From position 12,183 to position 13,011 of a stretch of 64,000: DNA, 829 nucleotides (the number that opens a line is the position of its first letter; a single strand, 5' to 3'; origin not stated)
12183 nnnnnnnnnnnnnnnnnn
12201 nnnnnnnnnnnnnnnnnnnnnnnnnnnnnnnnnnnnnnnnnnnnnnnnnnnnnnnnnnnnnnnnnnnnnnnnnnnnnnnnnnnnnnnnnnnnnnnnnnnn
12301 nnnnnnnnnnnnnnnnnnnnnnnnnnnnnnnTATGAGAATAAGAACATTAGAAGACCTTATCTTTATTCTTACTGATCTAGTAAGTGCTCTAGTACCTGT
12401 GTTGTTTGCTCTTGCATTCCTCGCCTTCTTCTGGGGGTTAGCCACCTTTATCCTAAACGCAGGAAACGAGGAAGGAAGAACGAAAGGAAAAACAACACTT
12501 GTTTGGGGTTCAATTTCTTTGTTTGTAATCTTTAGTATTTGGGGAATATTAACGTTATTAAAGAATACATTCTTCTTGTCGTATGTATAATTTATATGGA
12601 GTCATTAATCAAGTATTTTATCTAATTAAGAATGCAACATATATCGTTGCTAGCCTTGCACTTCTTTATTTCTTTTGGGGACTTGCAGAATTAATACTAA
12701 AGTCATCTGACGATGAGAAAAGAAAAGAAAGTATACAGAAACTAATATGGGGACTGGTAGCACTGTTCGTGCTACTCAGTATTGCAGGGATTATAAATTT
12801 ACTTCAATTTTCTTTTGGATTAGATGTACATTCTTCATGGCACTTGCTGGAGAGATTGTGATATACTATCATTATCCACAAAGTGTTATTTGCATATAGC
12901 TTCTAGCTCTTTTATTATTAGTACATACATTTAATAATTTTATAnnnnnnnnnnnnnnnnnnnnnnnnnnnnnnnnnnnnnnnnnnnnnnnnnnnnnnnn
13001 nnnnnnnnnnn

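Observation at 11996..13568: Tandem array of five paralogous TrbC/VirB2-like two-helix pilin-like genes, with a sixth diverged copy at 23101-23472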

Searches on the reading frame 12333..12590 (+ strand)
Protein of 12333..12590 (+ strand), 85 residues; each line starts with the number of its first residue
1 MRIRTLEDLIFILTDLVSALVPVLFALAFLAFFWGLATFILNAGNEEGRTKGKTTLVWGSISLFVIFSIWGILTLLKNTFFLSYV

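Call 4: search_protein_families(library=pfam, proteins=[window:12333-12590:+], max_evalue=1)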
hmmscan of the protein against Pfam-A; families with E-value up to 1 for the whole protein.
window:12333-12590:+ (85 aa): 2 families
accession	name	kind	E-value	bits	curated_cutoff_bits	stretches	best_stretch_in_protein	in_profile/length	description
PF18895.5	T4SS_pilin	-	4.1e-11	43.2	26.6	1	12-76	8-71/71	Type IV secretion system pilin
PF19764.4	DUF6251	-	0.27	11.5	26.5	0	16-54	76-119/126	Family of unknown function (DUF6251)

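Call 46: search_protein_families(library=ncbifam, proteins=[window:12333-12590:+], max_evalue=0.01)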
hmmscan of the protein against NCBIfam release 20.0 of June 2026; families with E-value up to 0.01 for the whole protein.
window:12333-12590:+ (85 aa): 1 family
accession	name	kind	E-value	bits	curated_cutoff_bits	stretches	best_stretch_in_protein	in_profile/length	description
NF045849.1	ICE_MMCAP2_0565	equivalog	1.9e-06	27.5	40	1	19-78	19-78/80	Mbov_0395 family pilin-like conjugal transfer protein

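Call 59: search_protein_families(library=phrogs, proteins=[window:12333-12590:+], max_evalue=0.01)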
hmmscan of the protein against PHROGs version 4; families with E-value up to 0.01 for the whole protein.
window:12333-12590:+ (85 aa): 0 families

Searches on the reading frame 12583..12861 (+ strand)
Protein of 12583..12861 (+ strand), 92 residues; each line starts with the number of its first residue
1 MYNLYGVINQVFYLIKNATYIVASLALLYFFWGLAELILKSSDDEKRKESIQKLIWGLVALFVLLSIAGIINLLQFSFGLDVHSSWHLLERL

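Call 4: search_protein_families(library=pfam, proteins=[window:12583-12861:+], max_evalue=1)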
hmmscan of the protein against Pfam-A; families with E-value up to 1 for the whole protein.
window:12583-12861:+ (92 aa): 5 families
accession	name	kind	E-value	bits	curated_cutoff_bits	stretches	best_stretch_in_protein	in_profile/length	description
PF18895.5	T4SS_pilin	-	2.2e-09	37.7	26.6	1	4-74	5-71/71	Type IV secretion system pilin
PF10661.14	EssA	-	0.0024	18.2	24.1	1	38-75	105-144/147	WXG100 protein secretion system (Wss), protein EssA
PF04080.19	Per1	-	0.069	13.3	25.3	1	11-89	180-241/257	Per1-like family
PF05875.18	Ceramidase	-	0.11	12.3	32.5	0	9-64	120-178/259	Ceramidase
PF00335.26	Tetraspanin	-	0.22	11.6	32.1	1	13-73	5-68/225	Tetraspanin family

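Call 46: search_protein_families(library=ncbifam, proteins=[window:12583-12861:+], max_evalue=0.01)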
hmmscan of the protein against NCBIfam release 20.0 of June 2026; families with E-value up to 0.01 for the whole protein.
window:12583-12861:+ (92 aa): 3 families
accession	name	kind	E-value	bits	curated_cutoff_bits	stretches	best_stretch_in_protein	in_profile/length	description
NF045849.1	ICE_MMCAP2_0565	equivalog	4.6e-08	32.6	40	1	7-73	9-75/80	Mbov_0395 family pilin-like conjugal transfer protein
TIGR03927.1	T7SS_EssA_Firm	equivalog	0.001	19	32.45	1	42-74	114-146/151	type VII secretion protein EssA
NF040513.1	antiport_TyrP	equivalog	0.0043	15.8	630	1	2-78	348-423/465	tyrosine-tyramine antiporter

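Call 59: search_protein_families(library=phrogs, proteins=[window:12583-12861:+], max_evalue=0.01)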
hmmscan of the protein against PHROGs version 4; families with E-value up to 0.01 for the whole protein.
window:12583-12861:+ (92 aa): 1 family
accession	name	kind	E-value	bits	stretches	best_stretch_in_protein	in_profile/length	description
phrog_28140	-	unknown function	0.0053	18.1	1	20-74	19-70/80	-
